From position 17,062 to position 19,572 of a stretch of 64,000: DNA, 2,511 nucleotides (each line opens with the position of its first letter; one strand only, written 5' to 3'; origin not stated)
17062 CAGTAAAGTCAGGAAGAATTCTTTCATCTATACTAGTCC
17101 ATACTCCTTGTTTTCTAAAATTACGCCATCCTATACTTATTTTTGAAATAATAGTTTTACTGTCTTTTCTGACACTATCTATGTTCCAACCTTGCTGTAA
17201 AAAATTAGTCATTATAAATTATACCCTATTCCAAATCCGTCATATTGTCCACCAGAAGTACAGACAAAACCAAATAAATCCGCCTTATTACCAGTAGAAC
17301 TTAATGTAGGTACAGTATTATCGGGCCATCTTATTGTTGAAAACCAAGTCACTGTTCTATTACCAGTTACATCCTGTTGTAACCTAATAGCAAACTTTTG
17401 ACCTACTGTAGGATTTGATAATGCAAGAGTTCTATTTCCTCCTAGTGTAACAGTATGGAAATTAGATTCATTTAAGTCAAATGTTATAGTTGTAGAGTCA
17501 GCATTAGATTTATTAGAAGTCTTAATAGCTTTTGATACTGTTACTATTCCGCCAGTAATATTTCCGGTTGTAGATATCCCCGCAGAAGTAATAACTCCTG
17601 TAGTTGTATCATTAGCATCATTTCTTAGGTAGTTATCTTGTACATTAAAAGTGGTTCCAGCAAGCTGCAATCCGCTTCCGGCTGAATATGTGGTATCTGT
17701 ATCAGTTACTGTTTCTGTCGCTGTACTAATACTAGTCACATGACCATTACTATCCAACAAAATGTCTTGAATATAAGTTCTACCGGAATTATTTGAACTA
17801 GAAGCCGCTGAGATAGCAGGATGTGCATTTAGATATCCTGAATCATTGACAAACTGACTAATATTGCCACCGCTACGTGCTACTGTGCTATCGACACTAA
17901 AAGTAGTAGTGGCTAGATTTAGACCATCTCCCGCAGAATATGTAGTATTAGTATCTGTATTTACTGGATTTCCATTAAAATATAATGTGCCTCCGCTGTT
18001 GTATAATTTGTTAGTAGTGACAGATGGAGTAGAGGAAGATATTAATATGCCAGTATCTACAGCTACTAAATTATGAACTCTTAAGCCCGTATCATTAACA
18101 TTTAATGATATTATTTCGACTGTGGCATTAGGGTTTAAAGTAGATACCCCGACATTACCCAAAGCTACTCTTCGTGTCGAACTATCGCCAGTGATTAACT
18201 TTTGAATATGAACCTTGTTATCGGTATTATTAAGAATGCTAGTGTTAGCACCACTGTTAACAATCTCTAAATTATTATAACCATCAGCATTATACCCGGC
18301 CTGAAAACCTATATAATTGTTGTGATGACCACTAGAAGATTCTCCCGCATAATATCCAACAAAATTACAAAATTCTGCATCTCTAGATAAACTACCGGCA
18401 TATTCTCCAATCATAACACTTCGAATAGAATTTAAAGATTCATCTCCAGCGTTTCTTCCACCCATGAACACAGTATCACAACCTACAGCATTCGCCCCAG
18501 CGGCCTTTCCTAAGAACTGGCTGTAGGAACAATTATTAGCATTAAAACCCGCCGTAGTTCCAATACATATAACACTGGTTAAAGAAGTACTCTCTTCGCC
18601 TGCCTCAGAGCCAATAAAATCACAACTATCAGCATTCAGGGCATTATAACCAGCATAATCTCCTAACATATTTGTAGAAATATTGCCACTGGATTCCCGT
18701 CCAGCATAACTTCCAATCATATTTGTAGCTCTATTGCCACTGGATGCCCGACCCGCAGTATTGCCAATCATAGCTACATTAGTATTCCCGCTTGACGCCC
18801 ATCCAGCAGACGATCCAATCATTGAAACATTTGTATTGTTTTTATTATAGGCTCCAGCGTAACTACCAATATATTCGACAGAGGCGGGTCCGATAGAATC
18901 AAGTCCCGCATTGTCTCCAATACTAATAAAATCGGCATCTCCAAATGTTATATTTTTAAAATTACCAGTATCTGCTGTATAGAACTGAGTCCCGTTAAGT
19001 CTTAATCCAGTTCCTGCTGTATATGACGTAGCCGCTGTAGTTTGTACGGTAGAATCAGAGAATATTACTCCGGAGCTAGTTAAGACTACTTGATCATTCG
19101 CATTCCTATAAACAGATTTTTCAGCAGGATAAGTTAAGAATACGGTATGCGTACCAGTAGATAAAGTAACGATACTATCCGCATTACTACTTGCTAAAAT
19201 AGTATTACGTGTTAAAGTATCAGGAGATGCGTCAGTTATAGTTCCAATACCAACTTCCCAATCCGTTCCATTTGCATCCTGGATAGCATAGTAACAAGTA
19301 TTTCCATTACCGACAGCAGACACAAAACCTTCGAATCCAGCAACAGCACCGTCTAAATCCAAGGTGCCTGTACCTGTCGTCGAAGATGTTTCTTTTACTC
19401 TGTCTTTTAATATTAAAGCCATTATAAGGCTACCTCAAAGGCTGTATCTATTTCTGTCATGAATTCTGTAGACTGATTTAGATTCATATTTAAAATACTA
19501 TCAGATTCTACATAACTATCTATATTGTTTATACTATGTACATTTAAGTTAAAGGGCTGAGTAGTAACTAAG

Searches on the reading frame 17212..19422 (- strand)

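Call 10: search_protein_families(library=phrogs, proteins=[window:17212-19422:-], max_evalue=0.001)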
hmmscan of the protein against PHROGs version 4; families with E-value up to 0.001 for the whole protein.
window:17212-19422:- (736 aa): 4 families
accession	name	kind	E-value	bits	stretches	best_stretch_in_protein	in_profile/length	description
phrog_9017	-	tail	5.6e-11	44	1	620-729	45-151/159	tail fiber protein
phrog_5596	-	unknown function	5.5e-10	39.6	1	643-728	360-443/451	-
phrog_7760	-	tail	7.4e-07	30.2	1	614-726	105-211/223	tail fiber protein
phrog_19976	-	tail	0.00022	21.7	1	635-727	153-247/256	tail assembly protein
